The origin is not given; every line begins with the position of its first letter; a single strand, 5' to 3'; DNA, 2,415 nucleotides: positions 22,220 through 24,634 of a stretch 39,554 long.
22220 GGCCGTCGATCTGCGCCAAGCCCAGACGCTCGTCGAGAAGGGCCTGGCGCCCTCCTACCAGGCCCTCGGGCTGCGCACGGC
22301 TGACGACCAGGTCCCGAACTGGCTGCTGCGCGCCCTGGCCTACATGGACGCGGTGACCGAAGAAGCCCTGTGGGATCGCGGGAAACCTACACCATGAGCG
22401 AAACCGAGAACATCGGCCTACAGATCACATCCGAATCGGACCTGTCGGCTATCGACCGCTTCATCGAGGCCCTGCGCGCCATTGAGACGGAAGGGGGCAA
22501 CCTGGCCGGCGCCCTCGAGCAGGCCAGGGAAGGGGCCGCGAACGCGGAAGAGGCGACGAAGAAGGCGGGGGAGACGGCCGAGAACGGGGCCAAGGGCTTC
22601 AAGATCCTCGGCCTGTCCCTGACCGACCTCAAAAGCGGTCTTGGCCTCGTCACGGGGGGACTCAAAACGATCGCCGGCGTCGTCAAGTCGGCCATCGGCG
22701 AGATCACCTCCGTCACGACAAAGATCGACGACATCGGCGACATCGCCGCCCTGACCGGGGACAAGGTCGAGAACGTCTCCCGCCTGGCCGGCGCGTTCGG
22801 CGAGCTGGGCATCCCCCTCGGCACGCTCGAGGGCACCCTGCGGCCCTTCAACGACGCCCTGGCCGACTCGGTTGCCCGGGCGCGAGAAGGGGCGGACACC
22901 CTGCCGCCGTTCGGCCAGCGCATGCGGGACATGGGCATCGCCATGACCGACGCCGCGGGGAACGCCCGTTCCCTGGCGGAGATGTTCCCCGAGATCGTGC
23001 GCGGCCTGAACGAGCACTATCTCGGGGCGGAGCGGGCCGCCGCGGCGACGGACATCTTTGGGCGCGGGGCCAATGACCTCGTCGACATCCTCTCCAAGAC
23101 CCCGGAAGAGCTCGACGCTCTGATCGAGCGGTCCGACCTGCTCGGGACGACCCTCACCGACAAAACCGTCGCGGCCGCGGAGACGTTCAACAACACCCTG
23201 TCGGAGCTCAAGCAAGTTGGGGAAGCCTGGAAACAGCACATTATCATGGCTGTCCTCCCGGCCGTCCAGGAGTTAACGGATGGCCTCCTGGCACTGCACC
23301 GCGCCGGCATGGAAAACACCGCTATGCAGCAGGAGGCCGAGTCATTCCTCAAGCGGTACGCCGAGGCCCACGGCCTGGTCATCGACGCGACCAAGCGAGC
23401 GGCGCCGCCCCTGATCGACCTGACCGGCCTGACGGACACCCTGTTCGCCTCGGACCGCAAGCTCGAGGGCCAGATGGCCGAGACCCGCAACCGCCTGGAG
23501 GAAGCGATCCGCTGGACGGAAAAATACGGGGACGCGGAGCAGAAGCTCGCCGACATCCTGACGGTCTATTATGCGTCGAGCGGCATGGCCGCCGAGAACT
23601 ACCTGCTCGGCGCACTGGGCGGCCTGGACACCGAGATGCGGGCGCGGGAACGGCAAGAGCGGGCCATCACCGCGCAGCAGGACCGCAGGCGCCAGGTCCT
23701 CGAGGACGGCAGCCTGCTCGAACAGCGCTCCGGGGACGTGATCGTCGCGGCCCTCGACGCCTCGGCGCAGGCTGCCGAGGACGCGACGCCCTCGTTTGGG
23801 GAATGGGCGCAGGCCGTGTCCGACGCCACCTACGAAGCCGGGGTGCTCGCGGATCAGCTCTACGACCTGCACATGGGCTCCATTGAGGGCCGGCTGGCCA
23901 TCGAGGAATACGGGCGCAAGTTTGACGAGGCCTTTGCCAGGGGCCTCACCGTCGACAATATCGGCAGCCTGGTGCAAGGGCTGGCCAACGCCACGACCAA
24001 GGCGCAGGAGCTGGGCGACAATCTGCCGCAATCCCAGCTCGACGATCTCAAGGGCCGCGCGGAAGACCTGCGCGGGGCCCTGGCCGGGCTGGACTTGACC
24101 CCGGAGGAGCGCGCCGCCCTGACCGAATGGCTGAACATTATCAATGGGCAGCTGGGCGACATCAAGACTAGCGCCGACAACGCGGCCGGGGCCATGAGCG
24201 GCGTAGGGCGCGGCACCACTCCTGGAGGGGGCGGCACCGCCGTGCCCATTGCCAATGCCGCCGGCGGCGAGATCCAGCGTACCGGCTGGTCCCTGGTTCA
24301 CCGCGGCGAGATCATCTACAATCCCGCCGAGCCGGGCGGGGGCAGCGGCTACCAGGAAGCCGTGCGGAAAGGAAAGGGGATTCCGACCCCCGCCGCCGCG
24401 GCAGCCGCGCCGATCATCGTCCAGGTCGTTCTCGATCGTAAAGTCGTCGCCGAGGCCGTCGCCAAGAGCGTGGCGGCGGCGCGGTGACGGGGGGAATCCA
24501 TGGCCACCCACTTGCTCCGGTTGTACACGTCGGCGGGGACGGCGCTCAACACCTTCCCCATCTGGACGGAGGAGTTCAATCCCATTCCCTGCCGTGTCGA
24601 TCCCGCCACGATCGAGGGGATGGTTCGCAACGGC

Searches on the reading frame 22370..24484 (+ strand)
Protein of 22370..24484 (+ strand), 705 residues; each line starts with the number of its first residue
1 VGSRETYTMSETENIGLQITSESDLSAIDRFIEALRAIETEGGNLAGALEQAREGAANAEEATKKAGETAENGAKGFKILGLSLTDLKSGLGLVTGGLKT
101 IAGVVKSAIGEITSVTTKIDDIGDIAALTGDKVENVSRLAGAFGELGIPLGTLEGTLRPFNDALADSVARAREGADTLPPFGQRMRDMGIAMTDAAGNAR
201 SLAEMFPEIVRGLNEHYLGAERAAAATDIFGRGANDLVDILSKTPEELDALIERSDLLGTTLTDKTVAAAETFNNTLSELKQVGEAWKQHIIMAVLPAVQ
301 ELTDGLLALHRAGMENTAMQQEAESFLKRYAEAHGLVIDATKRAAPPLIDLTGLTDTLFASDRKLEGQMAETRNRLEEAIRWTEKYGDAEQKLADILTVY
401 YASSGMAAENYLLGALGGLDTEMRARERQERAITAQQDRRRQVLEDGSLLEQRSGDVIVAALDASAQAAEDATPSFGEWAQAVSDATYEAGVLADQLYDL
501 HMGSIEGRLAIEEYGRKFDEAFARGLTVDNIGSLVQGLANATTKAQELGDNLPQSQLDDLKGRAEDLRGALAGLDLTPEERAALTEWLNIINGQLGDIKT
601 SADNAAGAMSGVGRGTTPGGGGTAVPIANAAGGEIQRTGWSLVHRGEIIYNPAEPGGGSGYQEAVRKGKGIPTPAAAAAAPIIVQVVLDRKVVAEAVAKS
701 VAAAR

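Call 12: search_protein_families(library=phrogs, proteins=[window:22370-24484:+], max_evalue=0.001)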
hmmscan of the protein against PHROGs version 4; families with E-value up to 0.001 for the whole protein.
window:22370-24484:+ (705 aa): 13 families
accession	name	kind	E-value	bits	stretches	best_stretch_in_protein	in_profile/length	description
phrog_8462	-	tail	1.7e-18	67.7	1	112-316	69-258/672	tail length tape measure protein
phrog_13338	-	unknown function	3.3e-18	66.3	1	88-314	31-252/903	-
phrog_2276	-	tail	2.4e-12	47.4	1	25-358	9-325/673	tail length tape measure protein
phrog_8125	-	tail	7.2e-12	46.1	1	74-306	55-274/578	tail length tape measure protein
phrog_9483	-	tail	2.4e-11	43.9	1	102-342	54-280/657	tail length tape measure protein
phrog_22443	-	unknown function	7.6e-09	35.2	1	122-339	69-284/1064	-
phrog_2013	-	tail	8.3e-09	35.7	1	52-392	19-350/657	lytic tail protein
phrog_33360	-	tail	1.8e-08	33.8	1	110-239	396-519/1239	tail length tape measure protein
phrog_9388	-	unknown function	2.7e-08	34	1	75-305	19-233/615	-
phrog_33680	-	unknown function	4.7e-06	26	1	185-298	379-492/726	-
phrog_34923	-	tail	3e-05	23.9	1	107-307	124-315/540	tail length tape measure protein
phrog_2854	-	tail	0.00034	20.4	0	220-473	176-413/855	tail length tape measure protein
phrog_4704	-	tail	0.0005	19.9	0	182-252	395-465/625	tail length tape measure protein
